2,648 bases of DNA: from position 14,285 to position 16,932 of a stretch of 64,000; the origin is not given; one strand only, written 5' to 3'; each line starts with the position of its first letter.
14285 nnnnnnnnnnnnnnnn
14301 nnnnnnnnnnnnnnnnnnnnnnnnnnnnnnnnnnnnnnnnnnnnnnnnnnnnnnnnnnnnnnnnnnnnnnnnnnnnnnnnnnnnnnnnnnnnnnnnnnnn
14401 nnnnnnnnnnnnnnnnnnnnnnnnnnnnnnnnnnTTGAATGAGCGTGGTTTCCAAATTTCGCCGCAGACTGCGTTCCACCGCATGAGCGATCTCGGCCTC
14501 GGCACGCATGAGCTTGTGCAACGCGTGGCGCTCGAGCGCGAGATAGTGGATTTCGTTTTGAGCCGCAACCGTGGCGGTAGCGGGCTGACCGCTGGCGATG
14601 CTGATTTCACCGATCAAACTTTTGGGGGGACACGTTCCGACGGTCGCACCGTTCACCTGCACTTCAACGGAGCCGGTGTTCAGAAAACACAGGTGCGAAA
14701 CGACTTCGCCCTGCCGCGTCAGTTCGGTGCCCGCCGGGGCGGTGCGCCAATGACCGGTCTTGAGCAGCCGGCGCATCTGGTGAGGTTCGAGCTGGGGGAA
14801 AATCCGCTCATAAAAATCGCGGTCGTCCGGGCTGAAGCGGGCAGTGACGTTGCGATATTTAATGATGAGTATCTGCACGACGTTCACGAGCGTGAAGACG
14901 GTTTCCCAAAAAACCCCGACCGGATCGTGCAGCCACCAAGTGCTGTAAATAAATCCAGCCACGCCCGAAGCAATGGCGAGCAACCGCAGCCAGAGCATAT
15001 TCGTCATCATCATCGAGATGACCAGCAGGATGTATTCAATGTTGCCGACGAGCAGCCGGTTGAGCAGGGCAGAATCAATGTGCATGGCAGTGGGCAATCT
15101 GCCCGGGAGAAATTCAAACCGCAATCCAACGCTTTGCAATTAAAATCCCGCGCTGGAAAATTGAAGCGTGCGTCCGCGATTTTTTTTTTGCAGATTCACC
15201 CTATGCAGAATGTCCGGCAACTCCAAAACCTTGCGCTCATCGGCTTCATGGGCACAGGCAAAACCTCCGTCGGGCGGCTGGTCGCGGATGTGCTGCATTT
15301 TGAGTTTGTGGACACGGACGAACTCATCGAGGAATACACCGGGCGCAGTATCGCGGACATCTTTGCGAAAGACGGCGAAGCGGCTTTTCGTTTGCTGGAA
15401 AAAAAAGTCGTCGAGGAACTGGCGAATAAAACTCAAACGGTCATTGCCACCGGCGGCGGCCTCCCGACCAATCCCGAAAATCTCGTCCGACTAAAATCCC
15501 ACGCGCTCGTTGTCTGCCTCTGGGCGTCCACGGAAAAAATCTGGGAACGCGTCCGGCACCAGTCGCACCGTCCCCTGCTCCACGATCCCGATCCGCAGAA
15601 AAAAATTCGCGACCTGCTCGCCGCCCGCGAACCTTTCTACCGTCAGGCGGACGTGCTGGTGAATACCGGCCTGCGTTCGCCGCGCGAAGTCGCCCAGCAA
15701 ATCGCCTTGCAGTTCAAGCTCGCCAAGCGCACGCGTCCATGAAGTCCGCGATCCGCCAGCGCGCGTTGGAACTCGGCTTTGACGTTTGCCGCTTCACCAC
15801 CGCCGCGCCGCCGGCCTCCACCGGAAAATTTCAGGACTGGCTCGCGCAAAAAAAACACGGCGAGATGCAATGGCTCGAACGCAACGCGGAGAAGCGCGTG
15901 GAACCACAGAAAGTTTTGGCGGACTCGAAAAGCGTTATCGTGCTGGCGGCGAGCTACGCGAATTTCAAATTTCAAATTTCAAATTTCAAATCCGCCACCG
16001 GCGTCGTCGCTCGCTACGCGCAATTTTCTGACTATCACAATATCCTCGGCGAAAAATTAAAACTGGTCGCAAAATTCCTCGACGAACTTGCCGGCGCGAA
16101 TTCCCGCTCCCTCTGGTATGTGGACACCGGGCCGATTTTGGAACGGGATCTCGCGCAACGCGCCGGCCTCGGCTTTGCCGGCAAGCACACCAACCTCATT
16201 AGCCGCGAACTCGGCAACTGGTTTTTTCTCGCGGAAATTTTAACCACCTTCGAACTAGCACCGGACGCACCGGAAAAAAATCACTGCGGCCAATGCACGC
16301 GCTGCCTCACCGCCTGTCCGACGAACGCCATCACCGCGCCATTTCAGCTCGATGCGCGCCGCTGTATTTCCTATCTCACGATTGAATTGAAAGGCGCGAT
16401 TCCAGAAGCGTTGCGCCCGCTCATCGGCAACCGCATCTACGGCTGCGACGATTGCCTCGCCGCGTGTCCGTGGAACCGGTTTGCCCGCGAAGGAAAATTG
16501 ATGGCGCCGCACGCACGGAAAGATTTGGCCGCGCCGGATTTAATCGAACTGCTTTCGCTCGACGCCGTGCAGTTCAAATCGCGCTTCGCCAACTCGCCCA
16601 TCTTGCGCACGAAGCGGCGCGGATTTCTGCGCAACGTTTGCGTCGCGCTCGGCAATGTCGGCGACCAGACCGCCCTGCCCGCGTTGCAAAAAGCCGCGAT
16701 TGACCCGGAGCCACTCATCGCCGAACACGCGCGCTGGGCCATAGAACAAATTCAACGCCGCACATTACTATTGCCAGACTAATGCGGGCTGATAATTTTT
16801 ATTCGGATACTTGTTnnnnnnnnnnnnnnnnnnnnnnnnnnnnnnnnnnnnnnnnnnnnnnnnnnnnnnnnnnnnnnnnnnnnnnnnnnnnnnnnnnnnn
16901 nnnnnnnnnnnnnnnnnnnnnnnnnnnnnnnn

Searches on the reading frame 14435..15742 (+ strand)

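Call 57: search_protein_families(library=pfam, proteins=[window:14435-15742:+], max_evalue=0.001)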
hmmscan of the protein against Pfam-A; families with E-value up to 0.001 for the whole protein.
window:14435-15742:+ (435 aa): 2 families
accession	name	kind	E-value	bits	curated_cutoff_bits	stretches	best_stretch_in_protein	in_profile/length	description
PF01202.28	SKI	-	1.7e-47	161.9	22.1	1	272-424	1-155/159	Shikimate kinase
PF13671.12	AAA_33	-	7.3e-05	23.5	27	1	267-380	3-122/143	AAA domain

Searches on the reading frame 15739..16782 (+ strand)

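Call 57: search_protein_families(library=pfam, proteins=[window:15739-16782:+], max_evalue=0.001)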
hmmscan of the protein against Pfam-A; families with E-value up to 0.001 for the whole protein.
window:15739-16782:+ (347 aa): 8 families
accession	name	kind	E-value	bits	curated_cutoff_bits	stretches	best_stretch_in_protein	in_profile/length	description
PF13484.11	Fer4_16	-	8.6e-24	84.5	30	1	182-246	1-66/66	4Fe-4S double cluster binding domain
PF08331.15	QueG_DUF1730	-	1e-14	54.6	25.1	1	53-130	1-77/77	Epoxyqueuosine reductase QueG, DUF1730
PF25160.1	LdpA_Fe-S-bd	-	2.5e-06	27.6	27.6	0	229-248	24-43/49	LdpA Fe-S cluster-binding domain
PF13237.11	Fer4_10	-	3.2e-05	24.2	25.5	0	180-195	6-21/53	4Fe-4S dicluster domain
PF12838.12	Fer4_7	-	3.8e-05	24.5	27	1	182-246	1-51/52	4Fe-4S dicluster domain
PF12837.12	Fer4_6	-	0.00014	22.1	25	0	183-198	9-24/24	4Fe-4S binding domain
PF00037.32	Fer4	-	0.00058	20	21.1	0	181-199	6-24/24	4Fe-4S binding domain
PF13646.12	HEAT_2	-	0.001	19.8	27.7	0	296-335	47-87/88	HEAT repeats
